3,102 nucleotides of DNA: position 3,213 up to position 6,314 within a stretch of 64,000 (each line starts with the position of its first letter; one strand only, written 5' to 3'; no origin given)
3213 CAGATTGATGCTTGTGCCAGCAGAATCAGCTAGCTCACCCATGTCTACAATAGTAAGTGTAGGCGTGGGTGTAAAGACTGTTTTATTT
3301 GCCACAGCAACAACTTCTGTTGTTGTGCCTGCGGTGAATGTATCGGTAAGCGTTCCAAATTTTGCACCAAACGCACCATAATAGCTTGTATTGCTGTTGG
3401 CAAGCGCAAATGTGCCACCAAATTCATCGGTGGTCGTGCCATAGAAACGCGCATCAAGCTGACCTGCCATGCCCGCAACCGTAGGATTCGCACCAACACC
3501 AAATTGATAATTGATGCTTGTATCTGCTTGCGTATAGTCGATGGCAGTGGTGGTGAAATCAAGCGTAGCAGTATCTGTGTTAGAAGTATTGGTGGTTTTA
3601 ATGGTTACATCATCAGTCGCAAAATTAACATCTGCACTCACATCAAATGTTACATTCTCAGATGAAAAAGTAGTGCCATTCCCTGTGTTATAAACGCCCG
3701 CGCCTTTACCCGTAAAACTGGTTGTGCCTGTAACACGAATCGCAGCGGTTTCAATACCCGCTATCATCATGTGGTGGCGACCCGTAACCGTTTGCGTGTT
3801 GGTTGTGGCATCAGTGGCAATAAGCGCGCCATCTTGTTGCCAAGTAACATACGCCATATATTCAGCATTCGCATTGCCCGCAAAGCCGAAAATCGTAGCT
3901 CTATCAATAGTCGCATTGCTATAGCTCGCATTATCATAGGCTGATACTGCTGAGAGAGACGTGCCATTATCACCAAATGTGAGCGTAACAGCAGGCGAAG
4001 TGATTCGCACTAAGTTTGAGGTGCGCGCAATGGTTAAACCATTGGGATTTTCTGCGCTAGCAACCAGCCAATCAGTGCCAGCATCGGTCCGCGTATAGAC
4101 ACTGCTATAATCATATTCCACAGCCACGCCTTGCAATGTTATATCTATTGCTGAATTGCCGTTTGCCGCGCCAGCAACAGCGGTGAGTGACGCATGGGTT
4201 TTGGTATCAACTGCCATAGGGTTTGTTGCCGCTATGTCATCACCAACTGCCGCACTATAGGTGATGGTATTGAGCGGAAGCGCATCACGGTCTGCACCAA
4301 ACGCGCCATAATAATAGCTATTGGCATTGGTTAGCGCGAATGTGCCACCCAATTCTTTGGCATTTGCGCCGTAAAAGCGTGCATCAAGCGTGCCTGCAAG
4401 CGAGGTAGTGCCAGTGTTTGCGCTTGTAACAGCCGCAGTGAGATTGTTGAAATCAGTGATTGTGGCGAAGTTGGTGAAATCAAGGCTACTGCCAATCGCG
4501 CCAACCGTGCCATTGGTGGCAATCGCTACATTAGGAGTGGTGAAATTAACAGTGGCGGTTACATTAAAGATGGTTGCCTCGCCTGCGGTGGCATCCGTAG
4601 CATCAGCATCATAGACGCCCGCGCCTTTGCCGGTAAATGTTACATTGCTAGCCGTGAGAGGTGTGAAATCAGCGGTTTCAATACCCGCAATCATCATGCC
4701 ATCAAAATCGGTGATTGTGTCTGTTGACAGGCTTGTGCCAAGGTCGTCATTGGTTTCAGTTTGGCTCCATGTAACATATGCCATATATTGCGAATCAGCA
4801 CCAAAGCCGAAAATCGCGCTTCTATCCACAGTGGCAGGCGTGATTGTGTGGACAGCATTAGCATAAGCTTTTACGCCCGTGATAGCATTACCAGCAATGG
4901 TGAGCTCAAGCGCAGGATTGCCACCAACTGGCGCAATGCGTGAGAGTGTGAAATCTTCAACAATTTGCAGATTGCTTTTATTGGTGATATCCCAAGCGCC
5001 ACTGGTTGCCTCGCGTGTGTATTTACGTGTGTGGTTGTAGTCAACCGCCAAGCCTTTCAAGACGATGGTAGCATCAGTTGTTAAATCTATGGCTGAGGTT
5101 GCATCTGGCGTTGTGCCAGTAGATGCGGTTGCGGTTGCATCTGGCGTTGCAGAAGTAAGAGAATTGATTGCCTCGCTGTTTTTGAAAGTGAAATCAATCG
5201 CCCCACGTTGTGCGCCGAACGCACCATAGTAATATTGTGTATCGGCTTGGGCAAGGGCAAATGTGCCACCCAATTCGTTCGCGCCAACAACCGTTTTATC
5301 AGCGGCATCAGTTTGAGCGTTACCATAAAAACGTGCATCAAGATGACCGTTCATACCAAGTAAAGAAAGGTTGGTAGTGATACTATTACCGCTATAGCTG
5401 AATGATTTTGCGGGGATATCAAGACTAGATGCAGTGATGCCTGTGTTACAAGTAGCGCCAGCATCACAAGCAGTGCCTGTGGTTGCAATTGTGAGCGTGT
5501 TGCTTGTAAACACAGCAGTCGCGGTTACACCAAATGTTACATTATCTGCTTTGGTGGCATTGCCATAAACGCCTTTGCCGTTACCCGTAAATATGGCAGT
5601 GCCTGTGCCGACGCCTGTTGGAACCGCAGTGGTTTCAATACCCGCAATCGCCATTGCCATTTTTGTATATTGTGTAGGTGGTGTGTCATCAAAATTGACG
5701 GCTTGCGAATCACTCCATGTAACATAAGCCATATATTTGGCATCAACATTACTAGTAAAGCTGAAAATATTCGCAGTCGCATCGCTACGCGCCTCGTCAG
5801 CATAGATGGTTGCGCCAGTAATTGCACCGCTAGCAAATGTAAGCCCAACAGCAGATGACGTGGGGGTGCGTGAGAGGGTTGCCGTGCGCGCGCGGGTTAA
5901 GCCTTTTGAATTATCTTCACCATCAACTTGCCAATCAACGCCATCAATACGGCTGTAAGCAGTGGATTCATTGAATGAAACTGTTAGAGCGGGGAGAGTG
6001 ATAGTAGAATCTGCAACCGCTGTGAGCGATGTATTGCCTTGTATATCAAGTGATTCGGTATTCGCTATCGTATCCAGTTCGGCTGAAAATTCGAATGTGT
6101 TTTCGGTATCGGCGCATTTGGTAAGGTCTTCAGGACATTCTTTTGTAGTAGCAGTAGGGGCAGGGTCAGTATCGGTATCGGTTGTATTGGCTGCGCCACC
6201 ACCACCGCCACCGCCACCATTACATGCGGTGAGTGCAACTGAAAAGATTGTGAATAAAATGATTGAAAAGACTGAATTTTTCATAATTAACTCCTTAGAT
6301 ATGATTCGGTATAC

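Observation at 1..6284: Two tandem giant lipoproteins built as strings of TbpB/fHbp-type barrel modules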

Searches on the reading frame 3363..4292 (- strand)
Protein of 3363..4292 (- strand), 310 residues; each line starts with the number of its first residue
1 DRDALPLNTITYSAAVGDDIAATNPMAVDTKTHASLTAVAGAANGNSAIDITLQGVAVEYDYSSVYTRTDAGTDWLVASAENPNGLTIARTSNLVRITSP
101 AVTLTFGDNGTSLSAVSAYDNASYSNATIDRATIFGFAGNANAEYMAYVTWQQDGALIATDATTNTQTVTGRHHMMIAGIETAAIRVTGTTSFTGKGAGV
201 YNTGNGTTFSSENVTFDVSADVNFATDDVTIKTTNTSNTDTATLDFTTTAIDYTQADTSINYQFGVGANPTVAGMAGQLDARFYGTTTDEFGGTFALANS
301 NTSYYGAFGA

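Call 91: search_protein_families(library=pfam, proteins=[window:3363-4292:-], max_evalue=1)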
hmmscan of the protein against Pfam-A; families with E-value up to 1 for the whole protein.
window:3363-4292:- (310 aa): 1 family
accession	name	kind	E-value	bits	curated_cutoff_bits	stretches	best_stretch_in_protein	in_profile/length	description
PF01298.24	TbpB_B_D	-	0.00017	22.5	26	1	188-310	4-124/126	C-lobe and N-lobe beta barrels of Tf-binding protein B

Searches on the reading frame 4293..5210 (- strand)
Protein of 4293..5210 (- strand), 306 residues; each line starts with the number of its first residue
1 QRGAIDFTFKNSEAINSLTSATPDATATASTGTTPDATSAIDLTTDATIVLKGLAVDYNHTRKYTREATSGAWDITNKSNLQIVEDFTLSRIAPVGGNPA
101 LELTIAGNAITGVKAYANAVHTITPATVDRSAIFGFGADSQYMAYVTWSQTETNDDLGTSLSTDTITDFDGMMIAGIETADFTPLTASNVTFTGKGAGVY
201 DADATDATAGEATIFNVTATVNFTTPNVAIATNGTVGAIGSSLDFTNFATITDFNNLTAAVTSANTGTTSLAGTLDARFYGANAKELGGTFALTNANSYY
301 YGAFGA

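Call 30: search_solved_structures(query=A1, max_evalue=1, show_alignments=2)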
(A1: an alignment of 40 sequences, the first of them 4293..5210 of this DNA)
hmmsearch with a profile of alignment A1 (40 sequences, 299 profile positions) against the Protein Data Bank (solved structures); distinct sequences matched with E-value up to 1: 3.
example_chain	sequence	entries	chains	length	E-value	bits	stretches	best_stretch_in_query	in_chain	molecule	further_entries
8glo_A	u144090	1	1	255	0.0034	20.2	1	229-298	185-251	Hemophilin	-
5kkx_A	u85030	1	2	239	0.042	16.6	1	157-290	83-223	TbpB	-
2nnu_A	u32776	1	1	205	0.68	12.7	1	40-113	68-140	Regulatory protein E2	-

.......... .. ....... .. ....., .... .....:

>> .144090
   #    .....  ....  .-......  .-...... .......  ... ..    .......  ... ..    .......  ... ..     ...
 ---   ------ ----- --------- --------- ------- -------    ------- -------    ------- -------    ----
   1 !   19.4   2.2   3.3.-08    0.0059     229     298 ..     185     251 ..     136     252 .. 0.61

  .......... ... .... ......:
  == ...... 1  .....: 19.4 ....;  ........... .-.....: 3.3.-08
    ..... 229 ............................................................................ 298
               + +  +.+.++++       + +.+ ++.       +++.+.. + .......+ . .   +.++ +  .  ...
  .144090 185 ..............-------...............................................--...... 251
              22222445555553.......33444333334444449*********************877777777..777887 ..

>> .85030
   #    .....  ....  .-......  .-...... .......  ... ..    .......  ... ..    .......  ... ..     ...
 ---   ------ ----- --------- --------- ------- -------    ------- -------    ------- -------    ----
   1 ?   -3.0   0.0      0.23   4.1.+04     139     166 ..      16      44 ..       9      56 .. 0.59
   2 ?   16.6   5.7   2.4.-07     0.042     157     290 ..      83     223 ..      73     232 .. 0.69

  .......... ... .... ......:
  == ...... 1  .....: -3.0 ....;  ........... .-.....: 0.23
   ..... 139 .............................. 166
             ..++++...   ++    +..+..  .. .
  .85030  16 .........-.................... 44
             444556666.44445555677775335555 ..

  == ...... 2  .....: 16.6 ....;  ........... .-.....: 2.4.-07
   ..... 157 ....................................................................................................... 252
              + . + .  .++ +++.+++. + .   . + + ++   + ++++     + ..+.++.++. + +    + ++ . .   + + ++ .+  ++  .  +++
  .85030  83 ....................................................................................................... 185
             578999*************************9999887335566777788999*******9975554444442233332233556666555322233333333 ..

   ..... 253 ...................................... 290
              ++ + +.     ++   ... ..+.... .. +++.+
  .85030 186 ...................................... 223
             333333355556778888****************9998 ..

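Call 39: predict_structure(alignment_id=A1)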
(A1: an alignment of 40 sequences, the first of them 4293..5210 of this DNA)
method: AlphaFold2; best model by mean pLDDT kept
length: 306 residues; sequences in the alignment: 40
mean_pLDDT: 85.0   pTM: 0.84
mean pLDDT of the five models: 85.0, 82.8, 82.8, 82.7, 63.5
residues with pLDDT >= 90: 140; 70-90: 129; 50-70: 32; < 50: 5
segments of 3 or more residues with pLDDT < 50: 1-5
pLDDT, mean of each block of 10 residues (from residue 1): 52 75 75 83 89 93 90 88 91 76 91 88 80 87 92 94 94 93 84 94 72 92 87 82 72 80 75 92 93 91 95
secondary structure, 60 per line:
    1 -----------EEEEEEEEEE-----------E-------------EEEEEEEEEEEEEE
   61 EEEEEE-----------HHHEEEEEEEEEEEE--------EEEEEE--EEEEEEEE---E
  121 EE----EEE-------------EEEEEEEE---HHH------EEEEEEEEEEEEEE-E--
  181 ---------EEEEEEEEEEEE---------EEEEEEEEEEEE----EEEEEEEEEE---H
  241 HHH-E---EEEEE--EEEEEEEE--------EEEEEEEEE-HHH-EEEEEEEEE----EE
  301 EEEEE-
elements in order: E12-21 E47-66 E81-92 E101-106 E109-116 E120-122 E127-129 E143-150 E163-176 E190-201 E211-222 E227-236 H240-243 E249-253 E256-263 E272-280 E286-294 E299-305

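Call 41: fold_search(model_id=the predicted structure, library=pdb)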
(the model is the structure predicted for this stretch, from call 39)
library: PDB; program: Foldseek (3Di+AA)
matches with E <= 10: 260; with E <= 0.001: 44
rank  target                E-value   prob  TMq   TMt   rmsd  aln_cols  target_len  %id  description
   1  4qq1_C                5.4e-06  1.00  0.31  0.19  21.1       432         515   13  Crystal structure of the isotype 1 Transferrin binding protein B (TbpB) from serogroup B Neisseria meningitidis (released 2015-04-01)
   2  9dc4_B                3.5e-05  1.00  0.32  0.19  21.7       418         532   12  Transferrin Binding Protein A in complex with transferrin binding protein B, transferrin and globular domain of TonB (released 2026-03-04)
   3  4o3w_B                3.9e-05  1.00  0.32  0.19  18.8       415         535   15  Crystal structure of the vaccine antigen Transferrin Binding Protein B (TbpB) mutant Tyr-63-Ala from Actinobacillus su (released 2015-01-14)
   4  4qq1_A                5.3e-05  1.00  0.36  0.23   8.5       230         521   19  Crystal structure of the isotype 1 Transferrin binding protein B (TbpB) from serogroup B Neisseria meningitidis (released 2015-04-01)
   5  9yz4_B                9.0e-05  1.00  0.33  0.21  19.8       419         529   14  Neisseria gonorrhoeae Transferrin Binding Protein A in complex with Transferrin Binding Protein B and transferrin (iro (released 2026-03-04)
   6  3pqu_B                1.1e-04  1.00  0.37  0.22  18.8       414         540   15  The crystal structures of porcine pathogen AsH57_TbpB (released 2011-02-02)
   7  5kkx_B                1.2e-04  1.00  0.43  0.54   9.5       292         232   17  Crystal structure of a TbpB C-lobe mutant from Neisseria meningitidis M982 (released 2017-07-19)
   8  3pqu_A                1.3e-04  1.00  0.37  0.22  19.4       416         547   15  The crystal structures of porcine pathogen AsH57_TbpB (released 2011-02-02)
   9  2w81_D                1.4e-04  1.00  0.38  0.46  10.3       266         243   12  Structure of a complex between Neisseria meningitidis factor H binding protein and CCPs 6-7 of human complement factor (released 2009-03-03)
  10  4o4x_A                1.6e-04  1.00  0.39  0.25  19.2       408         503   14  Crystal structure of the vaccine antigen Transferrin Binding Protein B (TbpB) double mutant Tyr-167-Ala and Trp-176-Al (released 2015-01-14)
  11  9pa8_B                1.7e-04  1.00  0.39  0.23  16.3       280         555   17  NmTbpB and Tf protein complex (released 2026-03-04)
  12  7nru                  1.9e-04  1.00  0.35  0.43  11.2       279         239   14  Structure of a natural chimera of meningococcal factor H binding protein belonging to NL096 strain (released 2022-06-08)
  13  4o3w_A                2.7e-04  1.00  0.36  0.21  19.3       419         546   15  Crystal structure of the vaccine antigen Transferrin Binding Protein B (TbpB) mutant Tyr-63-Ala from Actinobacillus su (released 2015-01-14)
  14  5kkx_A                3.1e-04  1.00  0.40  0.51  11.2       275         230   16  Crystal structure of a TbpB C-lobe mutant from Neisseria meningitidis M982 (released 2017-07-19)
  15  2w81_F                3.4e-04  1.00  0.38  0.46  10.4       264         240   12  Structure of a complex between Neisseria meningitidis factor H binding protein and CCPs 6-7 of human complement factor (released 2009-03-03)
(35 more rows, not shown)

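Call 52: search_protein_representatives(alignment_id=A1)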
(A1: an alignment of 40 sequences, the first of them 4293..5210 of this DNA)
Query: 40 sequences, 299 profile positions. Proteins with E-value up to 0.001 (for the whole library): 1032; up to 1e-10: 423; up to 1e-30: 144. The best 150 are listed.
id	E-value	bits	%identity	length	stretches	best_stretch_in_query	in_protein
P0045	0.0e+00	2636.7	-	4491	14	5-299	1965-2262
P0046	0.0e+00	2250.3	-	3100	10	9-299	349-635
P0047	0.0e+00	1938.2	-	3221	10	11-299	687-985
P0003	0.0e+00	1872.1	-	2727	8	4-299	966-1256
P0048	0.0e+00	1759.3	-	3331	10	5-299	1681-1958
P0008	0.0e+00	1745.9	-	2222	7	7-299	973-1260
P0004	0.0e+00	1714.0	-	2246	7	2-298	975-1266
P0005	0.0e+00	1705.1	-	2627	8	5-299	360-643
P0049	0.0e+00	1642.1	-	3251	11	24-299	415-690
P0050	0.0e+00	1611.0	-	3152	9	14-299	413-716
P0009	0.0e+00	1590.8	-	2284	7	3-299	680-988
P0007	0.0e+00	1563.9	-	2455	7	2-299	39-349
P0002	0.0e+00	1513.8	-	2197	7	5-299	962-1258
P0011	0.0e+00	1453.5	-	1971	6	7-299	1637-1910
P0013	0.0e+00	1436.8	-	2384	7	2-298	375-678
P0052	0.0e+00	1072.7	-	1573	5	7-299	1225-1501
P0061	1.6e-192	655.0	-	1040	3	19-299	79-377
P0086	7.1e-124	429.6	-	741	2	10-298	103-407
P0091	1.8e-110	385.6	-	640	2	4-299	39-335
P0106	4.2e-82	292.5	-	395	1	14-299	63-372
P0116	1.7e-61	224.8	-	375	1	26-298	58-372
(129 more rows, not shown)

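Call 53: list_cluster_members(proteins=[P0045, P0046, P0047, P0049, P0052, P0061, P0086, P0091, P0106, P0116])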
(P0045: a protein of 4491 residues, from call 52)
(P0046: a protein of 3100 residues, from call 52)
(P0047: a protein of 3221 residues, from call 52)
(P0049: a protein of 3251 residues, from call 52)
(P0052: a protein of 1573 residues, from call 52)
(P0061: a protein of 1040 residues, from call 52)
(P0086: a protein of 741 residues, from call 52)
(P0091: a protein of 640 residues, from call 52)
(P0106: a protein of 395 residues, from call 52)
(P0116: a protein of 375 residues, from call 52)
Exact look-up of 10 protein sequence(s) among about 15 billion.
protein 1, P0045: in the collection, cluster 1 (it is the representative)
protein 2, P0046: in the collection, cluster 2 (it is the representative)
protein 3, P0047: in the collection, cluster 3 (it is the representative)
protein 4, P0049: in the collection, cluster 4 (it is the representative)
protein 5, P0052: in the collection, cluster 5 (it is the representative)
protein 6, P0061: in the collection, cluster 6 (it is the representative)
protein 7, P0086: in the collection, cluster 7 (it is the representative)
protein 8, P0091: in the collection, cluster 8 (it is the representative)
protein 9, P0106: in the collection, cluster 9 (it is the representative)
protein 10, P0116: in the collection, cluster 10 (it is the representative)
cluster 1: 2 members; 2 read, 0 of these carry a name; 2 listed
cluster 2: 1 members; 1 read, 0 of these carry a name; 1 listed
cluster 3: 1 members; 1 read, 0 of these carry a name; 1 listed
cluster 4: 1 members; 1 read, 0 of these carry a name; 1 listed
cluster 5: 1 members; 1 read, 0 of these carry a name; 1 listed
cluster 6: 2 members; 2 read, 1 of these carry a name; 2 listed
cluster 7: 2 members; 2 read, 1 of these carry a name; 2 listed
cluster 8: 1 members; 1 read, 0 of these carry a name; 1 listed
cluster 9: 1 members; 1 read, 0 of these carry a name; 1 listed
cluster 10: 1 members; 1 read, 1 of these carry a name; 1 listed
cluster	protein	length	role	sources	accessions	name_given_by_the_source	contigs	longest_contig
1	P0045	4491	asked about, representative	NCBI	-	-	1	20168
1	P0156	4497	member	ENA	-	-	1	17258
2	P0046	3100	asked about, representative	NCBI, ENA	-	-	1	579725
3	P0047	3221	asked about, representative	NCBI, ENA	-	-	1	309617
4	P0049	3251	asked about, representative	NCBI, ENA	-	-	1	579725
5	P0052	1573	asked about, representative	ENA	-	-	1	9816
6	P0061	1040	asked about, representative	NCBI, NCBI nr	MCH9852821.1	MAG: transferrin-binding protein-like solute binding protein [Alphaproteobacteria ... | transferrin-binding protein-like solute binding protein [Alphaproteobacteria bacterium]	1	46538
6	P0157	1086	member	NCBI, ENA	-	-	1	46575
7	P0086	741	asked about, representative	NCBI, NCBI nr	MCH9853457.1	MAG: transferrin-binding protein-like solute binding protein [Alphaproteobacteria ... | transferrin-binding protein-like solute binding protein [Alphaproteobacteria bacterium]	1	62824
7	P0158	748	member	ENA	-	-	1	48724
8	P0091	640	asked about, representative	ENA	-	-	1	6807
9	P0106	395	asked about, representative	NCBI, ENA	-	-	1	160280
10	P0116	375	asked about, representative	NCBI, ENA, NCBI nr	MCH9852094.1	MAG: transferrin-binding protein-like solute binding protein [Alphaproteobacteria ... | transferrin-binding protein-like solute binding protein [Alphaproteobacteria bacterium]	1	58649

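Call 54: find_encoding_contigs(protein=P0046, flank=10000, max_places=2)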
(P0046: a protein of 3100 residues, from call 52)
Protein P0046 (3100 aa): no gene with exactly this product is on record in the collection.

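Call 55: find_encoding_contigs(protein=P0049, flank=10000, max_places=2)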
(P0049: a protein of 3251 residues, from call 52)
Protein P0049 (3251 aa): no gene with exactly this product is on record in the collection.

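Call 68: search_protein_families(library=ncbifam, proteins=[window:4293-5210:-], max_evalue=0.01)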
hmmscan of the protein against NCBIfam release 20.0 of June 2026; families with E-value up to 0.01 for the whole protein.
window:4293-5210:- (306 aa): 1 family
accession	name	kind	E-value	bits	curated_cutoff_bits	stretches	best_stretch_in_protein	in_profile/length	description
NF041636.1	slam_lipo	equivalog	1.3e-05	25.6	80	1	147-306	17-152/154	Slam-dependent surface lipoprotein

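Call 73: find_encoding_contigs(protein=P0106, flank=10000, max_places=2)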
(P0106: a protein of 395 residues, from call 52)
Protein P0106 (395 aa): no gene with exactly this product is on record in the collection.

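Call 74: find_encoding_contigs(protein=P0045, flank=10000, max_places=2)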
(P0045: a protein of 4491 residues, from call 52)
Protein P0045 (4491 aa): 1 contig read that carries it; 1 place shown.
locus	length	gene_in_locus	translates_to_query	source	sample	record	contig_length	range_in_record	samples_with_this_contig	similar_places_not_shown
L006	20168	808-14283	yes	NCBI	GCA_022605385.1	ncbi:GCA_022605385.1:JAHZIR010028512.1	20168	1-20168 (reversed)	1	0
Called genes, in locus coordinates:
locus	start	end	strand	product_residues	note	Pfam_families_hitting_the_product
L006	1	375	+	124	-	?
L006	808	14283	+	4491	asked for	PF01298:TbpB_B_D (weak)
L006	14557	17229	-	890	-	PF00082:Peptidase_S8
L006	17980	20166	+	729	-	?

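Call 82: find_related_loci(query=A1, collection=metagenome_contigs, flank=10000)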
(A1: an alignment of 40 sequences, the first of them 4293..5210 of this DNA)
Query A1 (306 aa) in metagenome_contigs; peptide patterns used: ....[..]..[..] (x = any residue, [..] = any of these).
176 stretches matched a pattern, but none encodes a relative of the query by tblastn (E <= 1e-3).

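Call 84: find_homologous_proteins(query=A1, max_evalue=1e-8)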
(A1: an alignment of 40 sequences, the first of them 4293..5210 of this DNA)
Query A1 (40 sequences) (306 aa, profile of the alignment): 6 proteins with E <= 1e-8 among 8000 candidates.
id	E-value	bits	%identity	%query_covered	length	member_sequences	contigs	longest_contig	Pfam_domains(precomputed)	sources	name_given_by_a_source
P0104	2.3e-83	298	45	84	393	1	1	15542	PF01298.25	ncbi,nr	ncbi:MAG: transferrin-binding protein-like solute binding protein, partial [Alphaproteobacteria bact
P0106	1.3e-81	293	39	83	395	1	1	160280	PF01298.25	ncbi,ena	-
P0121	3.7e-56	209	39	56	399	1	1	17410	PF01298.25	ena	-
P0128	1.0e-47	181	37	60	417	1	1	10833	-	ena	-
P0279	5.4e-10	57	36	30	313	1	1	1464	PF01298.25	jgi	-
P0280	7.9e-9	54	44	17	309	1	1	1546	PF01298.25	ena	-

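Call 90: find_encoding_contigs(protein=P0086, flank=10000, max_places=2)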
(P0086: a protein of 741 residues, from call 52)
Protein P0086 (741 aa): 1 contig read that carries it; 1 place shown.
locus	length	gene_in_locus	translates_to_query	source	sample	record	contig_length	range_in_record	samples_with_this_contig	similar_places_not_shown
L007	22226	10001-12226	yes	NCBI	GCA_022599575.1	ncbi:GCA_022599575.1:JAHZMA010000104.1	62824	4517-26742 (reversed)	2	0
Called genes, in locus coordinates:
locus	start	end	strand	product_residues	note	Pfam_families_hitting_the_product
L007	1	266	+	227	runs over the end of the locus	PF06242:TrcR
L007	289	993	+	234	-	PF01323:DSBA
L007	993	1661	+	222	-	PF00702:Hydrolase, PF13419:HAD_2, PF13242:Hydrolase_like (weak)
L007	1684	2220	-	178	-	PF13580:SIS_2, PF01380:SIS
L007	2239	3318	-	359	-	PF10150:RNase_E_G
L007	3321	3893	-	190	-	PF02545:Maf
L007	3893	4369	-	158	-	PF01451:LMWPc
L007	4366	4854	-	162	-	PF06793:UPF0262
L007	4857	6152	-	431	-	PF00815:Histidinol_dh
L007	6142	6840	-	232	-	PF01634:HisG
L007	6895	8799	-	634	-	PF00183:HSP90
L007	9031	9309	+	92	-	PF01649:Ribosomal_S20p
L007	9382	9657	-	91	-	-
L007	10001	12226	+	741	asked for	PF01298:TbpB_B_D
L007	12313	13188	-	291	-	PF04909:Amidohydro_2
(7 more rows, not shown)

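Call 91: search_protein_families(library=pfam, proteins=[window:4293-5210:-], max_evalue=1)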
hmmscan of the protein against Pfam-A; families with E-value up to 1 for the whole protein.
window:4293-5210:- (306 aa): 1 family
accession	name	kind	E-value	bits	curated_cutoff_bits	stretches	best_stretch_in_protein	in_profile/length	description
PF01298.24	TbpB_B_D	-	2.1e-06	28.7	26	1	190-306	7-124/126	C-lobe and N-lobe beta barrels of Tf-binding protein B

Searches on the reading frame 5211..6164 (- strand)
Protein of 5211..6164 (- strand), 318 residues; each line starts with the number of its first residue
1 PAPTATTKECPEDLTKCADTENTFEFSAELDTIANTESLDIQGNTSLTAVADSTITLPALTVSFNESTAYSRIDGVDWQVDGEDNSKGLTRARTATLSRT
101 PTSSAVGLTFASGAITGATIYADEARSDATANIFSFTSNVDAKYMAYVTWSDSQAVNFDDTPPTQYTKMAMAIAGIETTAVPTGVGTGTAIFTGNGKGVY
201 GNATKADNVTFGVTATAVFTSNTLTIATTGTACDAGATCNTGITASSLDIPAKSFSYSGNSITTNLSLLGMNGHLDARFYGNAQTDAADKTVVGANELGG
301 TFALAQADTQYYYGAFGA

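Call 91: search_protein_families(library=pfam, proteins=[window:5211-6164:-], max_evalue=1)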
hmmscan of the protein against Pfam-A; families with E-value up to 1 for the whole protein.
window:5211-6164:- (318 aa): 1 family
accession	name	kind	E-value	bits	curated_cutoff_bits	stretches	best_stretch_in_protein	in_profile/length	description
PF14863.12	Alkyl_sulf_dimr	-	0.14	13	26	1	137-176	29-68/139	Alkyl sulfatase dimerisation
